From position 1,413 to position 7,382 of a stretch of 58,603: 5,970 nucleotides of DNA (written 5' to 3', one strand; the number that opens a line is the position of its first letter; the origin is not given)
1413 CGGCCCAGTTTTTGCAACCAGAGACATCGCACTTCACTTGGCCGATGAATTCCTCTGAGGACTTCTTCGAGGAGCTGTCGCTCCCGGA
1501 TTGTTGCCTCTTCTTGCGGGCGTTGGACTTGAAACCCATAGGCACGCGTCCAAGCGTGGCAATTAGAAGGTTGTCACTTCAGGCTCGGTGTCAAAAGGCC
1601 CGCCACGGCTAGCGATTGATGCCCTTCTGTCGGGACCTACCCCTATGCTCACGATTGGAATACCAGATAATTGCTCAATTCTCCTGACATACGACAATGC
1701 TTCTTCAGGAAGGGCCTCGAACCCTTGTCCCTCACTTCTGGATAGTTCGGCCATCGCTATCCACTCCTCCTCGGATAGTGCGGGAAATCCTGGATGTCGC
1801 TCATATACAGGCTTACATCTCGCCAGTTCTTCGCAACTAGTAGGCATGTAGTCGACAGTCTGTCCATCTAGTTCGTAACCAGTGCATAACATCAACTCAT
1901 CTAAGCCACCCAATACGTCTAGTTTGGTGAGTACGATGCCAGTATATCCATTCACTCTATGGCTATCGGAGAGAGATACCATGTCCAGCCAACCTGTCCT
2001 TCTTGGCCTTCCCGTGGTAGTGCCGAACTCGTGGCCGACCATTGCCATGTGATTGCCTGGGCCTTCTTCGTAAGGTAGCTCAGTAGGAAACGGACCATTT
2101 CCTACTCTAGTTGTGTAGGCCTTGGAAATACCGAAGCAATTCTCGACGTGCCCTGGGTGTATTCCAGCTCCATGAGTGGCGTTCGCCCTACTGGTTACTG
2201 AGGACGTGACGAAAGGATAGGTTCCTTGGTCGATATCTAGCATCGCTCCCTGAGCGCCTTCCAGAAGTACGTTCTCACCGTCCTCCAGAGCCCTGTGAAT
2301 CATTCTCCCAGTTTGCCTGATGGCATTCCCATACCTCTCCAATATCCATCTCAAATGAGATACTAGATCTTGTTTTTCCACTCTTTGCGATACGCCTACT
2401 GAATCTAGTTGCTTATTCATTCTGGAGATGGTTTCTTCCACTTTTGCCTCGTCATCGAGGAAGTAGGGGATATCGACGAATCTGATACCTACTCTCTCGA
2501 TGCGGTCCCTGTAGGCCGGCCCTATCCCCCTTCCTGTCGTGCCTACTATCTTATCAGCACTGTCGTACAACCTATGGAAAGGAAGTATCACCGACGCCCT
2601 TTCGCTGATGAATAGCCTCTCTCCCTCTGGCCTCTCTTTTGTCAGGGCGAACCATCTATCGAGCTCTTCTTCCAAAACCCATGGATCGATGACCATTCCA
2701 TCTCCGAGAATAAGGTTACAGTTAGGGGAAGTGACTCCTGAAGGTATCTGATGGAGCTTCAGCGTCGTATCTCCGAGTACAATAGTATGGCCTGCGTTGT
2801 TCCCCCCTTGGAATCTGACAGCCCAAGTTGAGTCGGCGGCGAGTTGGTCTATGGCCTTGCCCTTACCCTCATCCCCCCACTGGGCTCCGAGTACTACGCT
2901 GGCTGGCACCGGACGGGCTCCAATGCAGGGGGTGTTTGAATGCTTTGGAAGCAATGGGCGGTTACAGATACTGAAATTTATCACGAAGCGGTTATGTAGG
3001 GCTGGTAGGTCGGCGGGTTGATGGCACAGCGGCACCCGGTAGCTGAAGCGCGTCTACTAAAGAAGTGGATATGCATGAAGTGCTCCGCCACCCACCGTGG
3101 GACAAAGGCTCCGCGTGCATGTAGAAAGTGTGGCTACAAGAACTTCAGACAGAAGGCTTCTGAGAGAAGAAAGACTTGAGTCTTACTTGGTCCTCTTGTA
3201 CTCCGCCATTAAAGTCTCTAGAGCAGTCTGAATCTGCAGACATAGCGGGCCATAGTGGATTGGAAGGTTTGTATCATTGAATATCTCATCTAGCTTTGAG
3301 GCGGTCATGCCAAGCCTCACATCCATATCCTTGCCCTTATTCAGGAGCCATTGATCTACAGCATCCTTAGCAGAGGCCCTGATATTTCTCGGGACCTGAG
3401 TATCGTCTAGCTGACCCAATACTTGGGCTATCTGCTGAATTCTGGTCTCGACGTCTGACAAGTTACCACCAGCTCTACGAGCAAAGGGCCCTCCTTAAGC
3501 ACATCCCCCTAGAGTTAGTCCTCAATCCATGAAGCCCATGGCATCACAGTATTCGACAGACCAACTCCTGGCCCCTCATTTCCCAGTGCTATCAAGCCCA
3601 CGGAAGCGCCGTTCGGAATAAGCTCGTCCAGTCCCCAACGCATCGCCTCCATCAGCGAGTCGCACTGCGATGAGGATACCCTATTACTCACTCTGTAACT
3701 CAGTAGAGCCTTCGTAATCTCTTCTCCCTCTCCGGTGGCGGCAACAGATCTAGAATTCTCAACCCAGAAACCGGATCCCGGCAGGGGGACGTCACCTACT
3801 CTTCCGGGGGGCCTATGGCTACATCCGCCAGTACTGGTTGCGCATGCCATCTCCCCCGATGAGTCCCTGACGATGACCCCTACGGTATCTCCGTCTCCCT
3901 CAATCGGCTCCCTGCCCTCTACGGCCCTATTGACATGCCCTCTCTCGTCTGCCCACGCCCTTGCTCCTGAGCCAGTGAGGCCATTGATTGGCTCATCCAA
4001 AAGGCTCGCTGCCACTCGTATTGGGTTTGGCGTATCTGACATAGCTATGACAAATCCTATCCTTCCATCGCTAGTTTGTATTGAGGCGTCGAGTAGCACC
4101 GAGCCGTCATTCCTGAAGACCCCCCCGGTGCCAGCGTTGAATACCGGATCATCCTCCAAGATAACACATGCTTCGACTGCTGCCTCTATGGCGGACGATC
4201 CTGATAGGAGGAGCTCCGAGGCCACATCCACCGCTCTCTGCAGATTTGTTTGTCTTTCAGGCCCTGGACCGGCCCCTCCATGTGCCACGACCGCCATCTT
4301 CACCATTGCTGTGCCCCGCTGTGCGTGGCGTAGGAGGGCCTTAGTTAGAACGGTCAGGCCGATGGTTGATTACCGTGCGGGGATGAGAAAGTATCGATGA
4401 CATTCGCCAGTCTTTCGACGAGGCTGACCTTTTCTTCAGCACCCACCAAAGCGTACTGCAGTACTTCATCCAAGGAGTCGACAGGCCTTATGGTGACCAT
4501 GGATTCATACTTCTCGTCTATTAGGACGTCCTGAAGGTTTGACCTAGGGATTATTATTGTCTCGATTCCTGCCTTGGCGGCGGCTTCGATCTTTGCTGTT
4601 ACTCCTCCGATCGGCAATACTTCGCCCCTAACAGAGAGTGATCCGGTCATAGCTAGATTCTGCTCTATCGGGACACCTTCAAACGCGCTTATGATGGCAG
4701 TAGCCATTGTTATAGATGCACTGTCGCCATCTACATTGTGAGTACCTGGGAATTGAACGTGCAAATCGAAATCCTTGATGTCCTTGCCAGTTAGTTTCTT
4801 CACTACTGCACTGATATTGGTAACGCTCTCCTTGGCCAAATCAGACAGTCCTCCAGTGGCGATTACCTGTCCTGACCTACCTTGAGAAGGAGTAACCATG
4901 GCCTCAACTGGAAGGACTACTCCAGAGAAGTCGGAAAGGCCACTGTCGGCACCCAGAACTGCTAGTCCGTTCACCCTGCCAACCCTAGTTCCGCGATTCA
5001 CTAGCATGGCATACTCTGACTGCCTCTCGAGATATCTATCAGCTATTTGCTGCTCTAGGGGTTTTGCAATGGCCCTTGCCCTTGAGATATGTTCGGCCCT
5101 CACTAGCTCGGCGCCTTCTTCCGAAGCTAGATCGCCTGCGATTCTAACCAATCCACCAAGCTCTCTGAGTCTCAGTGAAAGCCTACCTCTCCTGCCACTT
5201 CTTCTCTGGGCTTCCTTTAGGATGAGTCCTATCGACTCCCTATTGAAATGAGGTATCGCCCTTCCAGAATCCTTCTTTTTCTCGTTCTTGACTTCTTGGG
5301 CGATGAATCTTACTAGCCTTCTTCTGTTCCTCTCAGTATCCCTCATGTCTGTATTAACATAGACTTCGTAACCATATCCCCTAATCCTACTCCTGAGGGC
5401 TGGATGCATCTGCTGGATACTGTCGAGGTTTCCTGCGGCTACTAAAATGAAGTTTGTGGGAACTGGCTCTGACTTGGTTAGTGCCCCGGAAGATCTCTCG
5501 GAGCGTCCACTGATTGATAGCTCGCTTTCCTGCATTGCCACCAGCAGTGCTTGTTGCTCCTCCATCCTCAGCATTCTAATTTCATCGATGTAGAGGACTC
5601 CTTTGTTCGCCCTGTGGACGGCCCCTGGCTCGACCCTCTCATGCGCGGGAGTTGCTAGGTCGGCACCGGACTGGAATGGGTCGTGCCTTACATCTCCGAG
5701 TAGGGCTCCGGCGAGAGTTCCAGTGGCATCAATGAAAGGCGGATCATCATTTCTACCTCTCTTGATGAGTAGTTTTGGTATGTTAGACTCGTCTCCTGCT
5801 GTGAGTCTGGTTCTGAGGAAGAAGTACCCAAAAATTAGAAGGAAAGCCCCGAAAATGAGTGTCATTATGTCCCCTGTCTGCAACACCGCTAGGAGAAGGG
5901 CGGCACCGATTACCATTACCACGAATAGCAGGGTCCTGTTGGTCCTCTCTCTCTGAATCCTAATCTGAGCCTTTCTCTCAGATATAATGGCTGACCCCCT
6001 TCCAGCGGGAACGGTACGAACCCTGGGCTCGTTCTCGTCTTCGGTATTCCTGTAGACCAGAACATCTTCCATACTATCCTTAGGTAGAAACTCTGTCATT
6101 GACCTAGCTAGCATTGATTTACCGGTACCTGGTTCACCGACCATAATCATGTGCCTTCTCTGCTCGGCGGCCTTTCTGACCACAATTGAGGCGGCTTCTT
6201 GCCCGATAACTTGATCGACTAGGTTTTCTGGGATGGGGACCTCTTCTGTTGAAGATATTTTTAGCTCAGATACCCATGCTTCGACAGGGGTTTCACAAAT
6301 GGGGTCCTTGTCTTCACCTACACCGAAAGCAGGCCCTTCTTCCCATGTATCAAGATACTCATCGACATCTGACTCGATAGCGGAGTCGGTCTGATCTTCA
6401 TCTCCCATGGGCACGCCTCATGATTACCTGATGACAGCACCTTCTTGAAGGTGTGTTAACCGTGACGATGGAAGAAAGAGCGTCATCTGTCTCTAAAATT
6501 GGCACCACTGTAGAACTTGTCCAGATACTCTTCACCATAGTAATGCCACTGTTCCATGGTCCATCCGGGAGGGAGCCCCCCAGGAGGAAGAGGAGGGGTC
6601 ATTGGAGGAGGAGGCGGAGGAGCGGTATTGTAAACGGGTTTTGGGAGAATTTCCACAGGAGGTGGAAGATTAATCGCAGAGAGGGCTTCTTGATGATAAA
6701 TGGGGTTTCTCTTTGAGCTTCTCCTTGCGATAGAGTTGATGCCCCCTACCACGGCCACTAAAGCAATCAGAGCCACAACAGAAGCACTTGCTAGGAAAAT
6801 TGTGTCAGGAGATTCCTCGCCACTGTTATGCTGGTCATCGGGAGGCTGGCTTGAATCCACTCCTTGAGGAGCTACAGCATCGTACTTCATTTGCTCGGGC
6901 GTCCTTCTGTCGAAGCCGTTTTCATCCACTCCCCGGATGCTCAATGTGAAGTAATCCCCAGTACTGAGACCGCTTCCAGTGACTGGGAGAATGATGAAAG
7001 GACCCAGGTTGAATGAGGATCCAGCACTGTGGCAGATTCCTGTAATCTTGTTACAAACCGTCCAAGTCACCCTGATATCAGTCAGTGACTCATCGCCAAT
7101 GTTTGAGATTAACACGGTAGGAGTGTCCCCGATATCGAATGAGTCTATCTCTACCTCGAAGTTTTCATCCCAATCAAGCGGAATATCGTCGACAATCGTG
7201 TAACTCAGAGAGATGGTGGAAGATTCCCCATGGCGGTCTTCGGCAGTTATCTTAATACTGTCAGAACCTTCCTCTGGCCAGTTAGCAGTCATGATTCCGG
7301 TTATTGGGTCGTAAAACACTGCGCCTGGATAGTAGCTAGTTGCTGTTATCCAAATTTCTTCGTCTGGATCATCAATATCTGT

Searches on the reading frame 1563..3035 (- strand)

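Call 52: search_protein_families(library=pfam, proteins=[window:1563-3035:-], max_evalue=0.001)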
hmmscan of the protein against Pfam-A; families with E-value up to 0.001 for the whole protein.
window:1563-3035:- (490 aa): 1 family
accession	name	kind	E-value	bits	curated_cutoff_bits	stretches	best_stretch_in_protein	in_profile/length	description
PF00709.27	Adenylsucc_synt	-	5.3e-142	473.9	27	1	47-473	1-415/416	Adenylosuccinate synthetase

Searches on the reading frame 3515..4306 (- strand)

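Call 52: search_protein_families(library=pfam, proteins=[window:3515-4306:-], max_evalue=0.001)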
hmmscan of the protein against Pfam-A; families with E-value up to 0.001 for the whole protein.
window:3515-4306:- (263 aa): 1 family
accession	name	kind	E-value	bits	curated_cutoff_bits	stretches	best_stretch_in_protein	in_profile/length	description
PF01112.23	Asparaginase_2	-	1.6e-51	175.7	27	2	137-257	174-295/309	Asparaginase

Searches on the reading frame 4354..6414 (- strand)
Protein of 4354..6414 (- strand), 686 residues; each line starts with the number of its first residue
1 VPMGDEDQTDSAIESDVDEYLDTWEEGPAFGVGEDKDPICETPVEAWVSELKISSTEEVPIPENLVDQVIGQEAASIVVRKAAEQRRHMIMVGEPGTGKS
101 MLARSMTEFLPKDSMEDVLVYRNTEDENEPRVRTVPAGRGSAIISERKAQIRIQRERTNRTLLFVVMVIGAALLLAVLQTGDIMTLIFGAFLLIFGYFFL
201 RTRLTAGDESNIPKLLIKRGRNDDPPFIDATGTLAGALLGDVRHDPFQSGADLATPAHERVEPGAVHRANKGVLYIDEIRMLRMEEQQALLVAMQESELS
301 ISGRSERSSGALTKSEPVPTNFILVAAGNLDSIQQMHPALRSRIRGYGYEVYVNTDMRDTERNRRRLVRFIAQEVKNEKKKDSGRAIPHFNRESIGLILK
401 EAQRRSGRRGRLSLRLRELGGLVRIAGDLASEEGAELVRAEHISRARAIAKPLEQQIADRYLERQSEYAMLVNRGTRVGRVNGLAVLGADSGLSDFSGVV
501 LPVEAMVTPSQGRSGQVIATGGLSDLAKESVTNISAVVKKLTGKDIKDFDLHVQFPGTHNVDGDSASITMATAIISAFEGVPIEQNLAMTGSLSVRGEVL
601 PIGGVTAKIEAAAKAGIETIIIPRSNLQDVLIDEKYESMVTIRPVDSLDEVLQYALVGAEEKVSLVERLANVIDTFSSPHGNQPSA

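Call 12: search_protein_families(library=pfam, proteins=[window:4354-6414:-], max_evalue=0.001)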
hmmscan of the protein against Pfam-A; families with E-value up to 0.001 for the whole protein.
window:4354-6414:- (686 aa): 14 families
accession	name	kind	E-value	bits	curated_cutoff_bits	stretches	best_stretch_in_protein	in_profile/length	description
PF05362.19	Lon_C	-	2e-35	122.6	21.1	1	472-657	21-204/205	Lon protease (S16) C-terminal proteolytic domain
PF01078.27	Mg_chelatase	-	9.4e-16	58.3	20.3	2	67-120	3-56/207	Magnesium chelatase, subunit ChlI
PF07728.20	AAA_5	-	1.2e-11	45.2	22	1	88-127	1-40/139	AAA domain (dynein-related subfamily)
PF00158.32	Sigma54_activat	-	3.3e-11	43.6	20.2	1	257-306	81-129/168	Sigma-54 interaction domain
PF20436.4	LonB_AAA-LID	-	2.6e-08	34.2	22.4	1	389-447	1-59/65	Archaeal LonB, AAA+ ATPase LID domain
PF00493.29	MCM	-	3.1e-08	33.5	23.3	1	261-302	112-153/224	MCM P-loop domain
PF13541.12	ChlI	-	1.9e-07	31.5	27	1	522-626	16-121/121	Subunit ChlI of Mg-chelatase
PF13401.12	AAA_22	-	2.1e-06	28.5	27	1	85-116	4-33/130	AAA domain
PF00004.35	AAA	-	3.3e-06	28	21.2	0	89-107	1-19/131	ATPase family associated with various cellular activities (AAA)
PF06068.19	TIP49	-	6.3e-05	22.7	23.8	0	61-112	22-76/347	TIP49 P-loop domain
PF13654.12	AAA_32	-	9.1e-05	22.9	21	1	231-329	9-108/133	LonB-like, AAA domain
PF12775.13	AAA_7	-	0.00021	21.3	25.8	1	74-116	21-63/181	P-loop containing dynein motor region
PF05496.18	RuvB_N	-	0.00026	21.2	27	0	76-107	20-54/159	Holliday junction DNA helicase RuvB P-loop domain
PF13245.12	AAA_19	-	0.00032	21.3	25.1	0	82-298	7-118/134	AAA domain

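Call 13: search_protein_families(library=ncbifam, proteins=[window:4354-6414:-], max_evalue=0.001)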
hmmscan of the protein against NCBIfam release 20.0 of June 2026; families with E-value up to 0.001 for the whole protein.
window:4354-6414:- (686 aa): 19 families
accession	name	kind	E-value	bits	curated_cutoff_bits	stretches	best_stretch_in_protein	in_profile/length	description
TIGR00764.1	lon_rel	equivalog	2.4e-233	776.1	516.6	1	51-669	2-606/608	ATP-dependent protease LonB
TIGR02902.1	spore_lonB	equivalog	4.4e-47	160.9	723.3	2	470-656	340-531/531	ATP-dependent protease LonB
TIGR02903.1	spore_lon_C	equivalog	2.3e-42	145.3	678.8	2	476-654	444-613/615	Lon family ATP-dependent protease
TIGR00763.1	lon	equivalog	2.6e-35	122.1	608.05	1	339-655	532-794/795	endopeptidase La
NF008053.0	PRK10787.1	equivalog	7.5e-26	90.4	891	1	473-661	590-776/784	endopeptidase La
TIGR00368.1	TIGR00368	hypoth_equivalog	2.1e-14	53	362.4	1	66-119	191-244/499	YifB family Mg chelatase-like AAA ATPase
TIGR00416.1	sms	equivalog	4.2e-13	48.8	403.05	1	499-629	310-436/454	DNA repair protein RadA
NF038308.1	RNA_repair_RtcR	equivalog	5.2e-09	35.5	650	1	262-305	270-313/530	RNA repair transcriptional activator RtcR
TIGR02442.1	Cob-chelat-sub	hypoth_equivalog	3.5e-07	29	779.45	0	259-297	116-154/641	putative cobaltochelatase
TIGR02030.1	BchI-ChlI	equivalog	8.2e-06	25.2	466.95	1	260-361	121-209/337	magnesium chelatase ATPase subunit I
NF007365.0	PRK09862.1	equivalog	8.9e-06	24.5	530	1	66-119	190-243/506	YifB family Mg chelatase-like AAA ATPase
TIGR02928.1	TIGR02928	subfamily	1.8e-05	23.7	181.3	0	422-450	247-275/366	orc1/cdc6 family replication initiation protein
TIGR02653.1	Lon_rel_chp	hypoth_equivalog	5.5e-05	21.7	628.25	1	544-631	558-646/675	protease Lon-related BREX system protein BrxL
NF041552.1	TF_PrdR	equivalog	0.0002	19.9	795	0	255-301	346-392/577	sigma-54 dependent transcriptional regulator PrdR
TIGR02915.1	PEP_resp_reg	equivalog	0.00025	20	502.6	0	257-304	221-268/445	PEP-CTERM-box response regulator transcription factor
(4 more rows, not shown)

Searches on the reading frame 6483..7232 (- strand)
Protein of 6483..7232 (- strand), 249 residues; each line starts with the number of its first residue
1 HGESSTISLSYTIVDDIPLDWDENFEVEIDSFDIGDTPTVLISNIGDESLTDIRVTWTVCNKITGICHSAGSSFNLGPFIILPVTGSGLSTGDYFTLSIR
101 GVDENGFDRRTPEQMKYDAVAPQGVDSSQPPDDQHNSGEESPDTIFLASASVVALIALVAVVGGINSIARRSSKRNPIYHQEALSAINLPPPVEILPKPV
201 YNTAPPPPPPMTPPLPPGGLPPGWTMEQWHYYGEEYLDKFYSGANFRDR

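Call 82: search_protein_families(library=pfam, proteins=[window:6483-7232:-], max_evalue=1)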
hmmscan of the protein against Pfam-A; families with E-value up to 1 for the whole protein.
window:6483-7232:- (249 aa): 0 families
